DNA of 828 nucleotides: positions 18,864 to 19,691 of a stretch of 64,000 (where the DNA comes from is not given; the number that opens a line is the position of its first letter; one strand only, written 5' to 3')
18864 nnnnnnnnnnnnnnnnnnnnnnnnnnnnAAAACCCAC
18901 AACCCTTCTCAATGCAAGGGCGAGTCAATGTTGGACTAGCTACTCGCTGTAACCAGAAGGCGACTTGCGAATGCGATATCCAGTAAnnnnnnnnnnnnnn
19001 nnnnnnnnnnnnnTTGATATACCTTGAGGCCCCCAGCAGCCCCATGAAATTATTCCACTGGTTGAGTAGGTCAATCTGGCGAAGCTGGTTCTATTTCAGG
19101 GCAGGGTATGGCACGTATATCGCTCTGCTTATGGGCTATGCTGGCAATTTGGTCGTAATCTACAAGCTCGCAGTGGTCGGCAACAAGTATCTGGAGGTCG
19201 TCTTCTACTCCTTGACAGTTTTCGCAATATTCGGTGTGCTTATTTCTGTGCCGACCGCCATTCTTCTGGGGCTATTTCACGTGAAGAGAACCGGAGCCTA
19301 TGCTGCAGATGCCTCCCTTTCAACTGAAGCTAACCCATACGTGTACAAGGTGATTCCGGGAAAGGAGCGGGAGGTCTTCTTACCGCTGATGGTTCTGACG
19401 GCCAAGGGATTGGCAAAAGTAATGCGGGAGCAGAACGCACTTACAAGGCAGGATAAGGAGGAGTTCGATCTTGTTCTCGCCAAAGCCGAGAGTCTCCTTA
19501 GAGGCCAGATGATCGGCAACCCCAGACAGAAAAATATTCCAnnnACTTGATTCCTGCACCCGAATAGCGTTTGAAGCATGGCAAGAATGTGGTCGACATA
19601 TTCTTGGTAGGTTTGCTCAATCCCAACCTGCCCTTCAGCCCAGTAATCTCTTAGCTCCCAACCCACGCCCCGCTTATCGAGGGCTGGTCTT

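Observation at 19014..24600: Mosaic decay zone between the glycan cluster and the r-protein operon: gene fragments, paralog remnants and a dead homing endonuclease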

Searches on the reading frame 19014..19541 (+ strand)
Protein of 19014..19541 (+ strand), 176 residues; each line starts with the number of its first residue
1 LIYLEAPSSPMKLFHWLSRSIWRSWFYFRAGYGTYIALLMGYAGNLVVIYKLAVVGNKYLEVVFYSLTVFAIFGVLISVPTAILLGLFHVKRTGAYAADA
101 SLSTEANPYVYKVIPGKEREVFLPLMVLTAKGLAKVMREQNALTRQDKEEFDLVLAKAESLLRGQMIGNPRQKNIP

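Call 8: search_protein_families(library=pfam, max_evalue=0.1, proteins=[window:19014-19541:+])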
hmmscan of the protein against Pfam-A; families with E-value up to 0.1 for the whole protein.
seq(176 aa): 0 families

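Call 34: find_homologous_proteins(query=window:19014-19541:+, max_evalue=0.001)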
Query window:19014-19541:+ (176 aa): 394 proteins with E <= 0.001 among 474 candidates; the best 120 are listed.
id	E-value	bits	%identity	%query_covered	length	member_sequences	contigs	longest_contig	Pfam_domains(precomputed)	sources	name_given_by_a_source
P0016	5.2e-110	383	100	100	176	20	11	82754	-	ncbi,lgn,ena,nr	ncbi:hypothetical protein AUH73_02990 [archaeon 13_1_40CM_4_53_4]|nr:MAG: hypothetical protein AUI07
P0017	1.0e-99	349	99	94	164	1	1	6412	-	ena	-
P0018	8.8e-82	291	79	93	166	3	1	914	-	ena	-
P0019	2.5e-80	286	78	94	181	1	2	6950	-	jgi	-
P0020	5.9e-79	282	76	93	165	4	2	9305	-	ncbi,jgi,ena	-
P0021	1.4e-78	280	77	92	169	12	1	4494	-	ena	-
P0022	2.5e-77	276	75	91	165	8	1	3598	-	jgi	-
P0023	7.2e-77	275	75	94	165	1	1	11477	-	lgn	-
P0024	4.3e-76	272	75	92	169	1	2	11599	-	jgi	-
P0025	4.4e-76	272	73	91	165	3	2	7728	-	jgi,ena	jgi:hypothetical protein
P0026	1.4e-75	271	74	93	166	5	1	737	-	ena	-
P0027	6.2e-74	265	73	93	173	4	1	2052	-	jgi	jgi:hypothetical protein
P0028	7.1e-73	262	68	98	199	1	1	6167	-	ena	-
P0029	1.6e-71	258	67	93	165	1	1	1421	-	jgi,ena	-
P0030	1.1e-70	255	68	93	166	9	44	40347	-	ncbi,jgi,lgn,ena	-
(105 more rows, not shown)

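Call 37: find_encoding_contigs(protein=P0030, flank=9000, max_places=2)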
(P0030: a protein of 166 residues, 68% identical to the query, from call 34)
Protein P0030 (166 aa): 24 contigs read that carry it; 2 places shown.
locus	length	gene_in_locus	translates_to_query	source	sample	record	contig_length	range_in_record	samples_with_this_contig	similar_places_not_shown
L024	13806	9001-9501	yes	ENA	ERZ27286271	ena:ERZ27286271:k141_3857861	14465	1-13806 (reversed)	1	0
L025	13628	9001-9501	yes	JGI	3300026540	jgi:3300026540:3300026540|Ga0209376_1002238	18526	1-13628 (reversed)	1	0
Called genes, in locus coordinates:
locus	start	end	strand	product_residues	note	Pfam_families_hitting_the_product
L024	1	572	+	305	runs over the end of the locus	PF01370:Epimerase, PF04321:RmlD_sub_bind, PF16363:GDP_Man_Dehyd, PF01073:3Beta_HSD (weak), PF02719:Polysacc_synt_2, PF07993:NAD_binding_4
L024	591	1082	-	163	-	PF00908:dTDP_sugar_isom, PF14667:Polysacc_synt_C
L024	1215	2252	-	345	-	PF13579:Glyco_trans_4_4 (weak)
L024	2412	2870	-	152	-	-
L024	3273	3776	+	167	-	PF13489:Methyltransf_23 (weak), PF08241:Methyltransf_11, PF13649:Methyltransf_25 (weak)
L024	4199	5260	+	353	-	PF00535:Glycos_transf_2, PF13641:Glyco_tranf_2_3 (faint)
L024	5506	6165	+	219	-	-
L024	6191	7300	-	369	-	PF00534:Glycos_transf_1, PF13692:Glyco_trans_1_4, PF13524:Glyco_trans_1_2 (faint)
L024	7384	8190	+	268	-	PF13641:Glyco_tranf_2_3, PF00535:Glycos_transf_2, PF13632:Glyco_trans_2_3 (weak)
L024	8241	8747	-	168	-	PF08241:Methyltransf_11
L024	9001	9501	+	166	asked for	-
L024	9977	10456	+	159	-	-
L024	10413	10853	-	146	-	-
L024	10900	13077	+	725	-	PF01835:MG2 (weak)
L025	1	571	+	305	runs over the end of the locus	PF01370:Epimerase, PF04321:RmlD_sub_bind, PF16363:GDP_Man_Dehyd, PF01073:3Beta_HSD (weak), PF02719:Polysacc_synt_2, PF07993:NAD_binding_4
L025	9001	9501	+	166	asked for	-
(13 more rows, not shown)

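Call 38: find_encoding_contigs(protein=P0023, flank=9000, max_places=2)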
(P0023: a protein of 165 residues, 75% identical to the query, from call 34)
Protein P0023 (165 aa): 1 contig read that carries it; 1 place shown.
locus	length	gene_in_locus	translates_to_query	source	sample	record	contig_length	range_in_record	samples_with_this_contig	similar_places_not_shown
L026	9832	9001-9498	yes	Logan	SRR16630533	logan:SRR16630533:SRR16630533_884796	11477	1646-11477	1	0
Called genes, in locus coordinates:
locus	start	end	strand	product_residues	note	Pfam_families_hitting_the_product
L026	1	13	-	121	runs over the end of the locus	-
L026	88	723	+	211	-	PF13489:Methyltransf_23 (weak)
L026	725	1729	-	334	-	PF01073:3Beta_HSD, PF01370:Epimerase, PF02719:Polysacc_synt_2, PF04321:RmlD_sub_bind, PF07993:NAD_binding_4 (weak), PF13460:NAD_binding_10 (weak), PF16363:GDP_Man_Dehyd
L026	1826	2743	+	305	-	PF01073:3Beta_HSD (weak), PF01370:Epimerase, PF04321:RmlD_sub_bind, PF16363:GDP_Man_Dehyd, PF02719:Polysacc_synt_2, PF07993:NAD_binding_4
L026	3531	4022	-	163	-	PF00908:dTDP_sugar_isom, PF14667:Polysacc_synt_C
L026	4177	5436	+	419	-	PF08421:Methyltransf_13, PF13489:Methyltransf_23, PF08241:Methyltransf_11, PF08242:Methyltransf_12, PF13649:Methyltransf_25 (weak), PF08484:Methyltransf_14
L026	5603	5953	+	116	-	-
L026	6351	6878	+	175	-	-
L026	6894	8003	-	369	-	PF13439:Glyco_transf_4, PF00534:Glycos_transf_1, PF13692:Glyco_trans_1_4, PF13524:Glyco_trans_1_2 (weak)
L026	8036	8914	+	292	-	PF13641:Glyco_tranf_2_3, PF00535:Glycos_transf_2, PF13632:Glyco_trans_2_3 (weak)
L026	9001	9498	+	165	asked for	-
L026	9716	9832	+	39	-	?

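Call 39: find_encoding_contigs(protein=P0024, flank=9000, max_places=2)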
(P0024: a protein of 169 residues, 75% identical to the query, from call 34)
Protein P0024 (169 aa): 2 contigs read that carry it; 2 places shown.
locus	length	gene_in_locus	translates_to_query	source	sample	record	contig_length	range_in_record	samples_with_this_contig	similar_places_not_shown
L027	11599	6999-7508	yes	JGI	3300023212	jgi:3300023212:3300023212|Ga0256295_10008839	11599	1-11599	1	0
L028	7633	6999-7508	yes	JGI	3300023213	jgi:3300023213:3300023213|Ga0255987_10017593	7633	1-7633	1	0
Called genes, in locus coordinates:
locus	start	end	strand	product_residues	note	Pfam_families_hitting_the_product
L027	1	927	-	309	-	?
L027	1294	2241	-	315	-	PF00535:Glycos_transf_2, PF13641:Glyco_tranf_2_3 (weak)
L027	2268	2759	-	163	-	PF00908:dTDP_sugar_isom, PF14667:Polysacc_synt_C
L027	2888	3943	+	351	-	-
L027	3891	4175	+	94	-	-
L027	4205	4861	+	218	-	-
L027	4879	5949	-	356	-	PF13439:Glyco_transf_4 (weak), PF00534:Glycos_transf_1, PF13692:Glyco_trans_1_4, PF13524:Glyco_trans_1_2 (weak)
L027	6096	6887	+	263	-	PF13641:Glyco_tranf_2_3, PF00535:Glycos_transf_2, PF13632:Glyco_trans_2_3 (weak)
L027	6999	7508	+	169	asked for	-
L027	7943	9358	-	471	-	PF01835:MG2 (weak)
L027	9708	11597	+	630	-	?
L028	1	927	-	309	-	?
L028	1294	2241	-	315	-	PF00535:Glycos_transf_2, PF13641:Glyco_tranf_2_3 (weak)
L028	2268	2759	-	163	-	PF00908:dTDP_sugar_isom, PF14667:Polysacc_synt_C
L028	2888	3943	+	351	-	-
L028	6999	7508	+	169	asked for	-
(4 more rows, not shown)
